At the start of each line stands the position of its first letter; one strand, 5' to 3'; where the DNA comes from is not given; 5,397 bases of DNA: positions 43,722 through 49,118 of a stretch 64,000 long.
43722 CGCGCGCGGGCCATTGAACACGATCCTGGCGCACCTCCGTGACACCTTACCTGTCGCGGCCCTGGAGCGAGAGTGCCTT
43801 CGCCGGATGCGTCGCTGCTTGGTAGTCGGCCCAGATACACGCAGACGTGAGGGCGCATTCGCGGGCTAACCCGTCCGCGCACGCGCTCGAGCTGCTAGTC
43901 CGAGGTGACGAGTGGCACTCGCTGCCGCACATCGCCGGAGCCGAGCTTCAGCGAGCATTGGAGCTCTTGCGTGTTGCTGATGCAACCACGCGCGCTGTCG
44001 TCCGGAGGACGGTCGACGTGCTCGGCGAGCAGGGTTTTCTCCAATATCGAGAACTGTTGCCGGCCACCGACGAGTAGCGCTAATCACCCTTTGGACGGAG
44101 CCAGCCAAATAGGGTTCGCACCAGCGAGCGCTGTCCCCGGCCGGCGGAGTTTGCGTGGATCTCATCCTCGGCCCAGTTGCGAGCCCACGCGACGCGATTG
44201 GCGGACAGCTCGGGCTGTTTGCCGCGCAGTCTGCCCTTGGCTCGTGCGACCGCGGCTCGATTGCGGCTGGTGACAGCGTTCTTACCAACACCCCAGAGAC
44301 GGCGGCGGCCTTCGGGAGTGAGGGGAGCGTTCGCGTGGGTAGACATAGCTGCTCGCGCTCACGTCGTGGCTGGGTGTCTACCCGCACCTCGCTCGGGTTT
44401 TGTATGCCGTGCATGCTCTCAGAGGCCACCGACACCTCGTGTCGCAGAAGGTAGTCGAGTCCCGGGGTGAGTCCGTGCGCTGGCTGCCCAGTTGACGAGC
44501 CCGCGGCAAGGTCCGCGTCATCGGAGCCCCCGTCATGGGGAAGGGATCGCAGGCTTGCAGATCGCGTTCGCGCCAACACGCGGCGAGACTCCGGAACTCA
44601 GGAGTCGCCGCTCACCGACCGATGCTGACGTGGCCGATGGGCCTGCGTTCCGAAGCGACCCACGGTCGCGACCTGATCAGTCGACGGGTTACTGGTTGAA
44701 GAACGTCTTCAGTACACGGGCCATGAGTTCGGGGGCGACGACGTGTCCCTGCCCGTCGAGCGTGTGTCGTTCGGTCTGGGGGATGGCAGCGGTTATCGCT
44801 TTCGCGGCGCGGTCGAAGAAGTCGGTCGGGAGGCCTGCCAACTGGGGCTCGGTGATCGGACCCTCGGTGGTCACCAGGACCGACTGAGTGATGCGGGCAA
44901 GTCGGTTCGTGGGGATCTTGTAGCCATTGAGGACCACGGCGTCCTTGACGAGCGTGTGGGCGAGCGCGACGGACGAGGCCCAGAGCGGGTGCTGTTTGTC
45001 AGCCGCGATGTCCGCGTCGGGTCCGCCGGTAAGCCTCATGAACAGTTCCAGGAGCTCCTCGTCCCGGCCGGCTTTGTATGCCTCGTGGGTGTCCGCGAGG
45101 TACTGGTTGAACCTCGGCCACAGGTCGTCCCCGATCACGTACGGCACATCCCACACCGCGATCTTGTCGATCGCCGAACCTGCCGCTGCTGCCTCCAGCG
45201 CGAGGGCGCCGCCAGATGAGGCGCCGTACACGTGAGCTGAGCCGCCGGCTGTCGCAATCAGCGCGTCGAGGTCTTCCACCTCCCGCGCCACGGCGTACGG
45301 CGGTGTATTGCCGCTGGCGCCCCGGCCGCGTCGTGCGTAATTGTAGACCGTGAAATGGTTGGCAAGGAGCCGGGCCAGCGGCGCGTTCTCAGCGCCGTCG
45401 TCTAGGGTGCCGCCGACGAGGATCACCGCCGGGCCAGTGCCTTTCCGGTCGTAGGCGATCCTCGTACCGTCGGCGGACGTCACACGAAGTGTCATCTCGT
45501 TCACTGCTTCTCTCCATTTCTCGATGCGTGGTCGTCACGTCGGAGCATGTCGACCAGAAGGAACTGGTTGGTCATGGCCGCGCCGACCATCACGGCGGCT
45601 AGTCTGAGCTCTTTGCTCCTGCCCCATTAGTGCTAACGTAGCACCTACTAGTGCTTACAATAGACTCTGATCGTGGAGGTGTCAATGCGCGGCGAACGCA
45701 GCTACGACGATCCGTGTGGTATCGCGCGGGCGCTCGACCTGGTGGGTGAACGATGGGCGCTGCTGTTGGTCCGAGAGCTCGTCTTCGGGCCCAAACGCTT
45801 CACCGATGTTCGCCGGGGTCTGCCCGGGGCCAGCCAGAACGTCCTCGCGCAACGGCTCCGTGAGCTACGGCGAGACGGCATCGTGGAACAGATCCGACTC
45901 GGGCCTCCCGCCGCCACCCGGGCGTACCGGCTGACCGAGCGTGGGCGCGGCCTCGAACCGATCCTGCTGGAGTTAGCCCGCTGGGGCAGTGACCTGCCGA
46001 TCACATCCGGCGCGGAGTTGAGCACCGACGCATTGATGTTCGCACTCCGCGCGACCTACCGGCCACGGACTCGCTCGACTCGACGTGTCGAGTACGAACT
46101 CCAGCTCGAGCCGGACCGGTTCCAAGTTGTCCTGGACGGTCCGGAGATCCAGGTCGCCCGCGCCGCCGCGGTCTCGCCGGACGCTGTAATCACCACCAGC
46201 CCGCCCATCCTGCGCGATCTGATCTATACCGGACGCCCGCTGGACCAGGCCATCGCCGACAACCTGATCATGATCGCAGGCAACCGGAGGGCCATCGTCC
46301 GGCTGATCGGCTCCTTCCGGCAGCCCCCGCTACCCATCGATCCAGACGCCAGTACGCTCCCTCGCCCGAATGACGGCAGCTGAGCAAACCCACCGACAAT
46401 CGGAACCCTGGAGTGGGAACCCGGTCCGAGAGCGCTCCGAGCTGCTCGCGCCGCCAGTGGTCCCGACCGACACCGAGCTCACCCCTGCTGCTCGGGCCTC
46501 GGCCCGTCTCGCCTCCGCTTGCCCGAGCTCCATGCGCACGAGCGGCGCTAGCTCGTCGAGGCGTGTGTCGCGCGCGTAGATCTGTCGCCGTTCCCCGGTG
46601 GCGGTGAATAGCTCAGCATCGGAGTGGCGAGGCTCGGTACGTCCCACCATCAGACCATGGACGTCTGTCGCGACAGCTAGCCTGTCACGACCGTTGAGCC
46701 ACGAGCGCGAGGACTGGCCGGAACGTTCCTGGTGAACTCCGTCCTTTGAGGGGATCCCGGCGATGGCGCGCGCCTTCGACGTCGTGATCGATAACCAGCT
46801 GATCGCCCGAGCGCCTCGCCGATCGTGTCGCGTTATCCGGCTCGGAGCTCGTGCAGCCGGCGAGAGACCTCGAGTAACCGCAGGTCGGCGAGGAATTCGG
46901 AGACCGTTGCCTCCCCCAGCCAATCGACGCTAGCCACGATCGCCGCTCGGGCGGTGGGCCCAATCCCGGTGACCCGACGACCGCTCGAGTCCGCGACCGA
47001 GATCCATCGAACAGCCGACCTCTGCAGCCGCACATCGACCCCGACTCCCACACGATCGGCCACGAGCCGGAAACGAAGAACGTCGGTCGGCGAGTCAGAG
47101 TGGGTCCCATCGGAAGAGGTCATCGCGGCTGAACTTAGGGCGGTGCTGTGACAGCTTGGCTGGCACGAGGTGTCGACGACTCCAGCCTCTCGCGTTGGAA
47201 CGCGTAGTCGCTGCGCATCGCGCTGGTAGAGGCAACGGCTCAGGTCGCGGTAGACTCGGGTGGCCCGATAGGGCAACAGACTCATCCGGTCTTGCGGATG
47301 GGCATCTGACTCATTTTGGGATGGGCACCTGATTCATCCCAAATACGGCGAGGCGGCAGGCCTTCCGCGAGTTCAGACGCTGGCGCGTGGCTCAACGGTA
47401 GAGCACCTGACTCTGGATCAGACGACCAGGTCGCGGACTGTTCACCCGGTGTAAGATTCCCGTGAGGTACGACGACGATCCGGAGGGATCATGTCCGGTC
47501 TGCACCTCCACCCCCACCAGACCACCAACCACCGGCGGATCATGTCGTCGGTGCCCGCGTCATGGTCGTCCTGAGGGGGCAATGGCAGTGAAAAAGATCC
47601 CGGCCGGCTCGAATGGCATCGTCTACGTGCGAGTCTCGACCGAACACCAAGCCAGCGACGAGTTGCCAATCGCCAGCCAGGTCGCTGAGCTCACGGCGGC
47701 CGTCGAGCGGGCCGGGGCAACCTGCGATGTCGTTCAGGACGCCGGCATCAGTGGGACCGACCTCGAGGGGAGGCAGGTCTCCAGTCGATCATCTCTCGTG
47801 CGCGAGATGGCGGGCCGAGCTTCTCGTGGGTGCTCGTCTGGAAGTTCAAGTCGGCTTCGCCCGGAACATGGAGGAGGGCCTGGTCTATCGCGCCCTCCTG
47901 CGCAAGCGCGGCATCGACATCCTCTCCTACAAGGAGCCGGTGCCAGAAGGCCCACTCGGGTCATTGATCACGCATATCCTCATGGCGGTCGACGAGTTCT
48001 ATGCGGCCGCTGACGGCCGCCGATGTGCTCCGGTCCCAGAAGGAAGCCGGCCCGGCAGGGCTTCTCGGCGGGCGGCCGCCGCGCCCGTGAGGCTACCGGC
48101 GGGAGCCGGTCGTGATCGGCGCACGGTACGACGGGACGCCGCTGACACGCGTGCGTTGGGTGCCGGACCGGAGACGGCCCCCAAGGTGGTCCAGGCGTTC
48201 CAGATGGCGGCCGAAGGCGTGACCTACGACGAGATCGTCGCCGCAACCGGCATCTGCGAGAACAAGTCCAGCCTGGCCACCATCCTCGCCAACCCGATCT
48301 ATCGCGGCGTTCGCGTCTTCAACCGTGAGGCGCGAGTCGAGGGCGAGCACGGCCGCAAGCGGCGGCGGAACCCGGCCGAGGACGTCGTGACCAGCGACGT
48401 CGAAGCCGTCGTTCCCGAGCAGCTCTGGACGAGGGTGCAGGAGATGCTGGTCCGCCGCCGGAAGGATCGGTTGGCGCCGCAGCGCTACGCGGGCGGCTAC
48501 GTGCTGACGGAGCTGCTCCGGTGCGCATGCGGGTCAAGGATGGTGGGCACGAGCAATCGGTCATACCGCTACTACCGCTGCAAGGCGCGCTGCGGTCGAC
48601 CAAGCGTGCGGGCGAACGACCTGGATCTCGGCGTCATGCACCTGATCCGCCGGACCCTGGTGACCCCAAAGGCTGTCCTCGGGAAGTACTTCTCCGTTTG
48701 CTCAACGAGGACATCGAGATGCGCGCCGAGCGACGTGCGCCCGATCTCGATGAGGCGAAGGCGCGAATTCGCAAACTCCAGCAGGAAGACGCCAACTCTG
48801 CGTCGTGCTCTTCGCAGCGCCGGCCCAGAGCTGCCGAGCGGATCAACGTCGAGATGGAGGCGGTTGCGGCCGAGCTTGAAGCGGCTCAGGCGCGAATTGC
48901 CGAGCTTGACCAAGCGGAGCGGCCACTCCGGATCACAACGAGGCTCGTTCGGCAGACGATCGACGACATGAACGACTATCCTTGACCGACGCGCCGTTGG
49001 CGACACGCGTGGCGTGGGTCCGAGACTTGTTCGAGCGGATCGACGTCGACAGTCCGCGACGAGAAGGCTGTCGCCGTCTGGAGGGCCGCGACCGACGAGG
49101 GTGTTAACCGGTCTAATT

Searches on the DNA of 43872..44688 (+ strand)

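Call 104: search_dna_similar(query=window:43872-44688:+, collection=plasmids, mode=distant, max_rows=10)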
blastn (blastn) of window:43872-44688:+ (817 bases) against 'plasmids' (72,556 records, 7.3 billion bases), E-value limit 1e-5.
Records with a match: 4; places in all: 4; records where one place covers at least 80% of the query: 0.
Best place of each record, by identity: 80-90% 4.
By first word of the organism name: Gluconobacter 3; Acetobacter 1.
By predicted mobility (MOB-suite, as given by PLSDB): conjugative 3; mobilizable 1.
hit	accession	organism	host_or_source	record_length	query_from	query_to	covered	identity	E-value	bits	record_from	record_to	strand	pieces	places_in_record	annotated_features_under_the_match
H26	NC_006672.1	Gluconobacter oxydans 621H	-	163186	331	382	6%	84.6%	1e-5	59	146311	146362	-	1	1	recombinase family protein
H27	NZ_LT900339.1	Gluconobacter oxydans 621H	-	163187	331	382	6%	84.6%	1e-5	59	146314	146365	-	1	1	recombinase family protein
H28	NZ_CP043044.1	Gluconobacter thailandicus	Triticum aestivum,leaf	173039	331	382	6%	84.6%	1e-5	59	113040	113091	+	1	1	recombinase family protein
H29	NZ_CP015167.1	Acetobacter ascendens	single cell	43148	331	382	6%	84.6%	1e-5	59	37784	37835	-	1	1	recombinase family protein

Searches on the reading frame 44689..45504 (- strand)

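Call 62: search_protein_families(library=pfam, max_evalue=0.001, proteins=[window:44689-45504:-])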
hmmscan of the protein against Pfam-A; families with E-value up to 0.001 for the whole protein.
window:44689-45504:- (271 aa): 2 families
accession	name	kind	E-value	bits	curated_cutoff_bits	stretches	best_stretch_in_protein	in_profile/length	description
PF12697.13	Abhydrolase_6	-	3.5e-13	51.2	26.3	1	40-257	17-207/217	Alpha/beta hydrolase family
PF00561.26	Abhydrolase_1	-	7.9e-05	22.9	25.8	1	25-116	1-98/245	alpha/beta hydrolase fold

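Call 116: search_protein_families(library=padloc, max_evalue=0.001, proteins=[window:44689-45504:-])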
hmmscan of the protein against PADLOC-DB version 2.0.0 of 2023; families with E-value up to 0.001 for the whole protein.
window:44689-45504:- (271 aa): 0 families

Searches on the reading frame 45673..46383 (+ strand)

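Call 62: search_protein_families(library=pfam, max_evalue=0.001, proteins=[window:45673-46383:+])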
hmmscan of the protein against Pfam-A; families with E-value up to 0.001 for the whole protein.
window:45673-46383:+ (236 aa): 1 family
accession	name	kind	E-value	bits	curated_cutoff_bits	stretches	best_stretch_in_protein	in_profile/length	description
PF01638.23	HxlR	-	1.1e-23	83.3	20.8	1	23-107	1-85/91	HxlR-like helix-turn-helix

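Call 116: search_protein_families(library=padloc, max_evalue=0.001, proteins=[window:45673-46383:+])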
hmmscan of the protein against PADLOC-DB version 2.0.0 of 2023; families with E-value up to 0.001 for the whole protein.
window:45673-46383:+ (236 aa): 0 families

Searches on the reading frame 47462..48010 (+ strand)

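Call 100: search_protein_families(library=pfam, max_evalue=0.01, proteins=[window:47462-48010:+])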
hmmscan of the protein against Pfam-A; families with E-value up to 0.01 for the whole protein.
window:47462-48010:+ (183 aa): 1 family
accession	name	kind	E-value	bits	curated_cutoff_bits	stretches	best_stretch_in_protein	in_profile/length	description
PF00239.26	Resolvase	-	1.9e-05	25.3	23.3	1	53-106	2-51/145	Resolvase, N terminal domain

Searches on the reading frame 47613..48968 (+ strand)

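Call 100: search_protein_families(library=pfam, max_evalue=0.01, proteins=[window:47613-48968:+])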
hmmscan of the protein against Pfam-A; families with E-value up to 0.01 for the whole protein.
window:47613-48968:+ (452 aa): 2 families
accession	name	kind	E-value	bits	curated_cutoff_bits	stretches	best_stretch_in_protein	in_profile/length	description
PF07508.19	Recombinase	-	8.6e-11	42.4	21.1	1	186-281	1-101/102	Recombinase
PF13408.12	Zn_ribbon_recom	-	7.7e-08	33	25.3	1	298-345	2-57/58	Recombinase zinc beta ribbon domain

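Call 116: search_protein_families(library=padloc, max_evalue=0.001, proteins=[window:47613-48968:+])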
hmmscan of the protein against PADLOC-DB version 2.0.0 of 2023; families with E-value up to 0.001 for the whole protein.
window:47613-48968:+ (452 aa): 0 families
